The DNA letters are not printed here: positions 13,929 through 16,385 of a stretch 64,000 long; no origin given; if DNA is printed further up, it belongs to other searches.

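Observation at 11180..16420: Compositionally foreign 5-gene island built around a membrane-embedded M23 peptidase / lytic transglycosylase fusion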

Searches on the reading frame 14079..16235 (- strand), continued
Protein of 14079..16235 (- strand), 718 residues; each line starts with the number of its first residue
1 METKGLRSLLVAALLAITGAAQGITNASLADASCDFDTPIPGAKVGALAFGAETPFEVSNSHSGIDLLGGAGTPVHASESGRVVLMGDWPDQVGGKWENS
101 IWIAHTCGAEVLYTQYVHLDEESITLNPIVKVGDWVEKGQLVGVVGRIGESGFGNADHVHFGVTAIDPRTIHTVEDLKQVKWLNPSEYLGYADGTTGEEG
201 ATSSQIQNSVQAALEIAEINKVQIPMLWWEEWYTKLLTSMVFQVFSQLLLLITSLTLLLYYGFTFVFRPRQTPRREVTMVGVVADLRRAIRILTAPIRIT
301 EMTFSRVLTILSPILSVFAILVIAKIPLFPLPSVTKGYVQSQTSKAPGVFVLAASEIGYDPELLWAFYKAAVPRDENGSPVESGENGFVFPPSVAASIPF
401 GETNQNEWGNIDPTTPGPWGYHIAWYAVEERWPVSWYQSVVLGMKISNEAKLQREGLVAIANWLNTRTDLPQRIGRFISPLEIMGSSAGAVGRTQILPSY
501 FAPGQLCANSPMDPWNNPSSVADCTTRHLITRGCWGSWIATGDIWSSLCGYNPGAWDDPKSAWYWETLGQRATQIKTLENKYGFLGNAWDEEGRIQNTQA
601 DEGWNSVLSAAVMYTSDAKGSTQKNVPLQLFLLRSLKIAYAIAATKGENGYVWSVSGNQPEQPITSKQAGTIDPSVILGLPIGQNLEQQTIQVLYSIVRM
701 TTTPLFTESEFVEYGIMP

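Call 35: search_protein_representatives(alignment_id=A1)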
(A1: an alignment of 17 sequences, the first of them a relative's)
Query: 17 sequences, 628 profile positions. Proteins with E-value up to 0.001 (for the whole library): 37; up to 1e-10: 32; up to 1e-30: 26. The best 37 are listed.
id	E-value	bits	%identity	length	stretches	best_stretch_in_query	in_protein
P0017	2.6e-298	1007.1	-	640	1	6-627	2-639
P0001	6.3e-211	718.5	-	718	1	2-627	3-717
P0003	5.4e-203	692.3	-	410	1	246-628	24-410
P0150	2.5e-140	485.3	-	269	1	365-628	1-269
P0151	2.0e-113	396.3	-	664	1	70-627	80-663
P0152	7.7e-107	374.6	-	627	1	13-562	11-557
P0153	2.0e-87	310.5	-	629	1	8-542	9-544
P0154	5.8e-85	302.3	-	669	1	9-531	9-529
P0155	5.3e-64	233.1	-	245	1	284-523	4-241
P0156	4.5e-62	226.7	-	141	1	485-628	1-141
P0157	2.8e-59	217.5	-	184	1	125-307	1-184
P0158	4.4e-53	197.0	-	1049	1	211-583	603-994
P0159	2.2e-50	188.1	-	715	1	292-534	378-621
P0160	1.3e-49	185.6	-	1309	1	286-614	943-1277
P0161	4.4e-49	183.8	-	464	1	293-573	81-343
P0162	1.9e-48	181.7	-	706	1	299-545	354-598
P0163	1.9e-46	175.1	-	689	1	299-536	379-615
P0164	3.9e-46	174.1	-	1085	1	290-545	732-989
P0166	1.8e-44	168.5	-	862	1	244-544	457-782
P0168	6.8e-38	146.8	-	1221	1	295-540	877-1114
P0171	8.6e-35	136.6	-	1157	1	299-540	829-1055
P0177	8.4e-13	64.0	-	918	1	33-196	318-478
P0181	3.2e-07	45.5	-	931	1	61-190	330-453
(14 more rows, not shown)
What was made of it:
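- Rarity, 37 clusters in 1.84e9 representatives: call 35.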

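Call 37: search_protein_families(library=pfam, proteins=[P0151, P0158, P0159, P0160, P0164, P0166, P0168, P0171, P0177, P0181], max_evalue=0.01)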
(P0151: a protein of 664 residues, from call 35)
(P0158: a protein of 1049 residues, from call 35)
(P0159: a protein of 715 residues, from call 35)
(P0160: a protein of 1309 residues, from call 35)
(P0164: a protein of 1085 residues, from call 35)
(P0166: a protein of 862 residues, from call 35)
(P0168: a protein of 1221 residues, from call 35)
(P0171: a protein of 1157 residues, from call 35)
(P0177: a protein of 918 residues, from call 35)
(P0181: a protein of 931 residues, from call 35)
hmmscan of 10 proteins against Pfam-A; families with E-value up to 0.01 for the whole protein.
P0151 (664 aa): 1 family
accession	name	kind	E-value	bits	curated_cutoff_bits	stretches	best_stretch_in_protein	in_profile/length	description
PF13406.11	SLT_2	-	0.0041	16.8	24.3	0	451-511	134-196/292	Transglycosylase SLT domain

P0158 (1049 aa): 1 family
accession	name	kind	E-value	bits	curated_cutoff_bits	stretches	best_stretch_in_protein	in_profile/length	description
PF01510.30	Amidase_2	-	4.2e-12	47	26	1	447-553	26-129/131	N-acetylmuramoyl-L-alanine amidase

P0159 (715 aa): 2 families
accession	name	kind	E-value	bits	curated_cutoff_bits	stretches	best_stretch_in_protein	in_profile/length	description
PF01551.29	Peptidase_M23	-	3.4e-12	46.8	28.7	1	60-164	2-96/96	Peptidase family M23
PF05936.17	T6SS_VasE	-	0.00062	19.1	23.4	1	580-635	8-63/429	Bacterial Type VI secretion, VC_A0110, EvfL, ImpJ, VasE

P0160 (1309 aa): 2 families
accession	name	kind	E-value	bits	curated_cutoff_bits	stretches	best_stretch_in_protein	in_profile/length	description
PF01522.26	Polysacc_deac_1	-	1.1e-19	71.1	23.1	1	44-156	3-107/124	Polysaccharide deacetylase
PF01551.29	Peptidase_M23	-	4.9e-07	30.3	28.7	1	564-621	32-89/96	Peptidase family M23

P0164 (1085 aa): 1 family
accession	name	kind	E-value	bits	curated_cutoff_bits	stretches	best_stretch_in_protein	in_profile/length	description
PF01551.29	Peptidase_M23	-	2.8e-11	43.9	28.7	1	320-380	31-91/96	Peptidase family M23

P0166 (862 aa): 1 family
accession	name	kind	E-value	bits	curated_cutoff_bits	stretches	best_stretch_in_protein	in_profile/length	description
PF01510.30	Amidase_2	-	6.8e-12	46.3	26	1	233-366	4-129/131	N-acetylmuramoyl-L-alanine amidase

P0168 (1221 aa): 3 families
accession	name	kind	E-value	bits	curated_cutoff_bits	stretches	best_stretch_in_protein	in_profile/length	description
PF01551.29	Peptidase_M23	-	1.5e-15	57.6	28.7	1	94-182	2-88/96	Peptidase family M23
PF01510.30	Amidase_2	-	1.4e-09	38.8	26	1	263-397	3-129/131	N-acetylmuramoyl-L-alanine amidase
PF09992.14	NAGPA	-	1.4e-07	32.3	25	1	683-847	3-168/169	Phosphodiester glycosidase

P0171 (1157 aa): 2 families
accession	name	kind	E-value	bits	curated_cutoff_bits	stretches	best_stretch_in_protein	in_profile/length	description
PF01551.29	Peptidase_M23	-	2.7e-20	72.8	28.7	1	15-110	2-89/96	Peptidase family M23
PF01510.30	Amidase_2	-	1.5e-08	35.5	26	1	191-320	3-124/131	N-acetylmuramoyl-L-alanine amidase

P0177 (918 aa): 2 families
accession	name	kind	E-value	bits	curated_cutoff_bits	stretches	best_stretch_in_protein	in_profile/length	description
PF01464.25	SLT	-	4.4e-14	52.5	21.3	1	788-883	3-94/117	Transglycosylase SLT domain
PF09992.14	NAGPA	-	1.7e-06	28.8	25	1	112-263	5-167/169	Phosphodiester glycosidase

P0181 (931 aa): 2 families
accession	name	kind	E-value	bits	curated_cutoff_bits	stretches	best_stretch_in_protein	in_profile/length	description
PF01464.25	SLT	-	9.9e-13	48.1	21.3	1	812-909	4-94/117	Transglycosylase SLT domain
PF09992.14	NAGPA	-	4.8e-06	27.3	25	1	166-254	70-163/169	Phosphodiester glycosidase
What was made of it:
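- Every distant member fuses the LT domain to other wall-modifying heads (Amidase_2, Polysacc_deac_1, NAGPA, M23), so the context is always peptidoglycan: call 37.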

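Call 46: find_encoding_contigs(protein=P0159, flank=8000, max_places=2)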
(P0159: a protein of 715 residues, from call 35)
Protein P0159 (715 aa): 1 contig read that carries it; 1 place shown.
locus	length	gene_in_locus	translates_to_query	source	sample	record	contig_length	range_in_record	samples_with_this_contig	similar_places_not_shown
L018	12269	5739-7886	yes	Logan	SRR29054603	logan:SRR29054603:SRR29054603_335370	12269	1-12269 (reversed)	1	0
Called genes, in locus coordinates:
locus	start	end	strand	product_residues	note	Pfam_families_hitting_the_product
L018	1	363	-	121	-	?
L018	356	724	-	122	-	-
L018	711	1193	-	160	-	PF01195:Pept_tRNA_hydro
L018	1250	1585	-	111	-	PF09685:MamF_MmsF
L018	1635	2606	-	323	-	PF01699:Na_Ca_ex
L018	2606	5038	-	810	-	PF00690:Cation_ATPase_N, PF00122:E1-E2_ATPase, PF00702:Hydrolase, PF13246:Cation_ATPase, PF08282:Hydrolase_3, PF00689:Cation_ATPase_C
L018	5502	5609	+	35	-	-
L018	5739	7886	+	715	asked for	PF01551:Peptidase_M23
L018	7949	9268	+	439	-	-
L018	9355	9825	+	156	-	-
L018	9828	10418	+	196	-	-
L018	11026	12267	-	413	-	?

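Call 50: find_encoding_contigs(protein=P0163, flank=8000, max_places=2)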
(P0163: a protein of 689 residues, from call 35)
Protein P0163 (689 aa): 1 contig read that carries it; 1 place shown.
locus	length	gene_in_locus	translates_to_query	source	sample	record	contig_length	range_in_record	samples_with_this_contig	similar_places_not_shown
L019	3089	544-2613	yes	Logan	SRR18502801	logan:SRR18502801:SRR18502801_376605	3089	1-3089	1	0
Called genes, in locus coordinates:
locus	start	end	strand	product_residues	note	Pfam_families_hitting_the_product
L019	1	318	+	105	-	?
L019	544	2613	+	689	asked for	PF01510:Amidase_2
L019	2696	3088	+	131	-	?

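Call 51: find_encoding_contigs(protein=P0162, flank=8000, max_places=2)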
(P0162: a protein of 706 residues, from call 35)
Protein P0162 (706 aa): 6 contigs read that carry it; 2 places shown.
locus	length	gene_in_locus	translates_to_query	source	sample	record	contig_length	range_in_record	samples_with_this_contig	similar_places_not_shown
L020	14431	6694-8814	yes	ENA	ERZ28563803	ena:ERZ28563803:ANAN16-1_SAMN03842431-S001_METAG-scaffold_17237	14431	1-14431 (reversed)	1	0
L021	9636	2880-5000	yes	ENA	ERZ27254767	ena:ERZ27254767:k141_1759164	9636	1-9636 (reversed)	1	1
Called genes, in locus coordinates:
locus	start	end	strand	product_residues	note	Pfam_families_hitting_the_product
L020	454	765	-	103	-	PF01541:GIY-YIG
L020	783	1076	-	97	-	-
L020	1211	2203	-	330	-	PF00551:Formyl_trans_N, PF02911:Formyl_trans_C (faint)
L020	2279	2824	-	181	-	PF01327:Pep_deformylase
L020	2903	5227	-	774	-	PF04932:Wzy_C, PF00515:TPR_1 (faint), PF13428:TPR_14 (faint), PF13414:TPR_11 (faint), PF14559:TPR_19 (faint)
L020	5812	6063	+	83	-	-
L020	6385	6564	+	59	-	-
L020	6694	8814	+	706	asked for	PF01551:Peptidase_M23 (weak)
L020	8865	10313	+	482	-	PF16158:N_BRCA1_IG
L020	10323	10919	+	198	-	-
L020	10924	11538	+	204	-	-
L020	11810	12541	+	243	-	-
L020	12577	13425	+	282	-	-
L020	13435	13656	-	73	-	-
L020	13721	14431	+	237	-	?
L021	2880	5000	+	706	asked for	PF01551:Peptidase_M23 (weak)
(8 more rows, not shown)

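Call 59: find_encoding_contigs(protein=P0153, flank=10000, max_places=2)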
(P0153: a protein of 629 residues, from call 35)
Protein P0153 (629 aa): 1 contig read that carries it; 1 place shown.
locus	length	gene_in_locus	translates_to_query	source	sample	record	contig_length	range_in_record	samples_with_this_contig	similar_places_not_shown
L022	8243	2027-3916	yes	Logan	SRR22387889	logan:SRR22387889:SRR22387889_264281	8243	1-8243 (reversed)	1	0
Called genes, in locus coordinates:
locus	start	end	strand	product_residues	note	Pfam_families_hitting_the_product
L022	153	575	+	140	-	PF21748:UPF0150 (weak), PF15919:HicB_lk_antitox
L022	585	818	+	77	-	PF07927:HicA_toxin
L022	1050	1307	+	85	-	PF15919:HicB_lk_antitox, PF21748:UPF0150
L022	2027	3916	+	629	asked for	PF01551:Peptidase_M23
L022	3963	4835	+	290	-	-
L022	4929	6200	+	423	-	PF01476:LysM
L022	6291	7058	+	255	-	-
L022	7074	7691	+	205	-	-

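Call 60: find_encoding_contigs(protein=P0151, flank=10000, max_places=2)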
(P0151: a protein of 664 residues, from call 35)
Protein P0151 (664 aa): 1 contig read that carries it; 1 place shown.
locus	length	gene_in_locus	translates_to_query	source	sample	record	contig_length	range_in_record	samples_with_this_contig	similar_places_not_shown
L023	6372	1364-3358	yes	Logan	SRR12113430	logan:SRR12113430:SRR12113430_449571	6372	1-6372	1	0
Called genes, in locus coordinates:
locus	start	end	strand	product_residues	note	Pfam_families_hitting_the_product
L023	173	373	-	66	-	-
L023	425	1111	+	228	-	PF01386:Ribosomal_L25p, PF14693:Ribosomal_TL5_C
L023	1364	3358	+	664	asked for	-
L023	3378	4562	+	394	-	PF01476:LysM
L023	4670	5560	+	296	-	-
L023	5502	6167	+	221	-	-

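Call 63: find_related_loci(query=A1, collection=metagenome_contigs, flank=10000)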
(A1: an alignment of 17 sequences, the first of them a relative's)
Query A1 (718 aa) in metagenome_contigs; peptide patterns used: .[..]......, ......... (x = any residue, [..] = any of these).
432 stretches matched a pattern; 16 encode a relative of the query (tblastn E <= 1e-3); 15 distinct loci.
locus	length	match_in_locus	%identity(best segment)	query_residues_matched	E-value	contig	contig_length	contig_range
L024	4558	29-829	51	314-582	3e-77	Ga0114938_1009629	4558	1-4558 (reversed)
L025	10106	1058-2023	42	230-576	1e-76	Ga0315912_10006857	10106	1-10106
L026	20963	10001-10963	45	230-575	1e-75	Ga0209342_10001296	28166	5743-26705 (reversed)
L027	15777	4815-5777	45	230-575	4e-75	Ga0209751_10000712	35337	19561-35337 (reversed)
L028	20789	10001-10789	51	315-579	4e-74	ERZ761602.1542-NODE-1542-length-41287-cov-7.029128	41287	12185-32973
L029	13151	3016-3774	51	320-575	4e-74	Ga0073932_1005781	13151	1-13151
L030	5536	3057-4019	41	230-575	2e-73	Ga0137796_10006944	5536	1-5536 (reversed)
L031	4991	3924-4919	44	230-582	5e-73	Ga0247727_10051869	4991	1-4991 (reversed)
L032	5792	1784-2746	42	230-575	1e-72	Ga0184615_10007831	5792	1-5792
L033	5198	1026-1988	42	230-575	2e-72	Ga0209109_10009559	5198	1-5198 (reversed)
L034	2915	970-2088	38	230-627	2e-73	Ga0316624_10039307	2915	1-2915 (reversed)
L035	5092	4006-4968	42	230-575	6e-72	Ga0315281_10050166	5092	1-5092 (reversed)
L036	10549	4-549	56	394-575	2e-58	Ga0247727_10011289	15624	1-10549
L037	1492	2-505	48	417-584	7e-49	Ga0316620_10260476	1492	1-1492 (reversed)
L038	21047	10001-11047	41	316-688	2e-74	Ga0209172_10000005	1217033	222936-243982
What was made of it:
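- Tried and rejected: I repeated it with A1 (call 63).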

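Call 69: search_dna_similar(query=window:14079-16235:-, collection=plasmids, mode=protein, max_evalue=0.001, max_rows=10)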
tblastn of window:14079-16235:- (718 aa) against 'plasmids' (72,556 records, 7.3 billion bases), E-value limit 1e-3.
Records with a match: 192; places in all: 197; records where one place covers at least 80% of the query: 0.
Best place of each record, by identity: <60% 192.
By first word of the organism name: Bacillus 53; Rhodococcus 32; Enterococcus 24; Acaryochloris 6; Roseovarius 6; Acinetobacter 5; Staphylococcus 5; Phaeobacter 4; Nocardia 3; Prescottella 3; and 39 more.
By predicted mobility (MOB-suite, as given by PLSDB): non-mobilizable 114; mobilizable 40; conjugative 38.
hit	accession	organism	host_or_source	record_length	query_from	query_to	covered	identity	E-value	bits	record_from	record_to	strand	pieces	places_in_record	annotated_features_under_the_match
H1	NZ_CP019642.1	Planococcus lenghuensis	whole organism,crude oil-contamination ...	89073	6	189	26%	33.5%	2e-5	56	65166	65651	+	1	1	peptidoglycan DD-metalloendopeptidase family protein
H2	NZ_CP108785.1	Embleya sp. NBC_00888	-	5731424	1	161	22%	32.9%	2e-5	56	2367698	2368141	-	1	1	none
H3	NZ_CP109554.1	Nocardia sp. NBC_01388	-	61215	48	212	23%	31.3%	1e-4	54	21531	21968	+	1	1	peptidoglycan DD-metalloendopeptidase family protein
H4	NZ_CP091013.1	Burkholderia cenocepacia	-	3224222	32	231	28%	25.6%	4e-6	58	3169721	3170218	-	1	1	none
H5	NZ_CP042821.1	Octadecabacter sp. SW4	single isolate,polar sea water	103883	36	204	24%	29.3%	1e-7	63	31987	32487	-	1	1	M23 family metallopeptidase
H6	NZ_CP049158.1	Caballeronia sp. SBC1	whole organism,soil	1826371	39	178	19%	34.9%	5e-6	58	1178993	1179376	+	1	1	none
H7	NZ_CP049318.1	Caballeronia sp. SBC2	whole organism,soil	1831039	39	178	19%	34.9%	5e-6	58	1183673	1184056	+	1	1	none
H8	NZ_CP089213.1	Nocardia asteroides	-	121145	6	163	22%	30.9%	2e-5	56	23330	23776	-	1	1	M23 family metallopeptidase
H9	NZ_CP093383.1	Rhodococcus opacus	cell culture,forest soil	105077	62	224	23%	29.9%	9e-7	60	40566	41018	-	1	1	peptidoglycan DD-metalloendopeptidase family protein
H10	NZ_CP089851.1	Ligilactobacillus salivarius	Pig,faecal sample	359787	42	221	25%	26.4%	2e-4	53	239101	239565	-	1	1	phage tail protein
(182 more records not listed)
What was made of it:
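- On T4SS-associated VirB1/PrgK-type hydrolase: None matches the LT domain (call 69).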

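Call 70: search_dna_similar(query=window:14079-16235:-, collection=phages, mode=protein, max_evalue=0.001, max_rows=10)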
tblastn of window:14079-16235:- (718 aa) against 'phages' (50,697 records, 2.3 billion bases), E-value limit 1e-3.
Records with a match: 38; places in all: 38; records where one place covers at least 80% of the query: 0.
Best place of each record, by identity: <60% 38.
By first word of the organism name: Bacteriophage 16; Microcystis 8; Arthrobacter 6; Rhodococcus 2; Acinetobacter 2; Leptospira 1; Caudoviricetes 1; Lysinibacillus 1; Cyanophage 1.
By host as written in the record: - 21; Arthrobacter globiformis B-2979 4; Microcystis aeruginosa FACHB524 4; Rhodococcus equi 2; Arthrobacter sp. ATCC 21022 2; Microcystis aeruginosa 2; Didelphis marsupialis 1; Lysinibacillus capsici DO76 1; and 1 more.
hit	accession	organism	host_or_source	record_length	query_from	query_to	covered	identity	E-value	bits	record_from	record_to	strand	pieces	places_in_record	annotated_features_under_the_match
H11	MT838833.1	Bacteriophage sp.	human fecal samples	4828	8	168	22%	33.0%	3e-5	54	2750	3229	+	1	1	record has no annotation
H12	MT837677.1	Bacteriophage sp.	human fecal samples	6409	36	216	25%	28.9%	7e-6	56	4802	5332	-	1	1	record has no annotation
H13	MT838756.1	Bacteriophage sp.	human fecal samples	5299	29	217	26%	25.5%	3e-4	50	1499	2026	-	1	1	record has no annotation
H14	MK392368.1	Arthrobacter phage Elesar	Arthrobacter globiformis B-2979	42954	62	217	22%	29.9%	2e-4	51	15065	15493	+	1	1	19: tape measure protein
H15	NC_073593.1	Arthrobacter phage Elesar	Arthrobacter globiformis B-2979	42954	62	217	22%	29.9%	2e-4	51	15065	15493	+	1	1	19: tape measure protein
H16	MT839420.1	Bacteriophage sp.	human fecal samples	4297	7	161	22%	29.7%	2e-6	57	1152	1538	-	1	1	record has no annotation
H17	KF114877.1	Leptospira phage vB_LnoZ_CZ214-LE1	Didelphis marsupialis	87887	18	163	20%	31.4%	2e-4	51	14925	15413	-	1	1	peptidase, M23 family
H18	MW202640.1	Caudoviricetes sp.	Manatee Spring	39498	39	175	19%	32.4%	4e-6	57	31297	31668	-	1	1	peptidase family M23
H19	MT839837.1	Bacteriophage sp.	human fecal samples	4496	17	163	20%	29.3%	4e-7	59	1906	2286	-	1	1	record has no annotation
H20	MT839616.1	Bacteriophage sp.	human fecal samples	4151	50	166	16%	35.2%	5e-4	49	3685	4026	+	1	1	record has no annotation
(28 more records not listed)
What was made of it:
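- Plasmid and phage tblastn hits cover only residues about 6-230, the M23 part (calls 69, 70).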

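Call 71: find_related_loci(query=A1, collection=viral_contigs, flank=8000)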
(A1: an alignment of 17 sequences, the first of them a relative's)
Query A1 (718 aa) in viral_contigs; peptide patterns used: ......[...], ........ (x = any residue, [..] = any of these).
33 stretches matched a pattern, but none encodes a relative of the query by tblastn (E <= 1e-3).
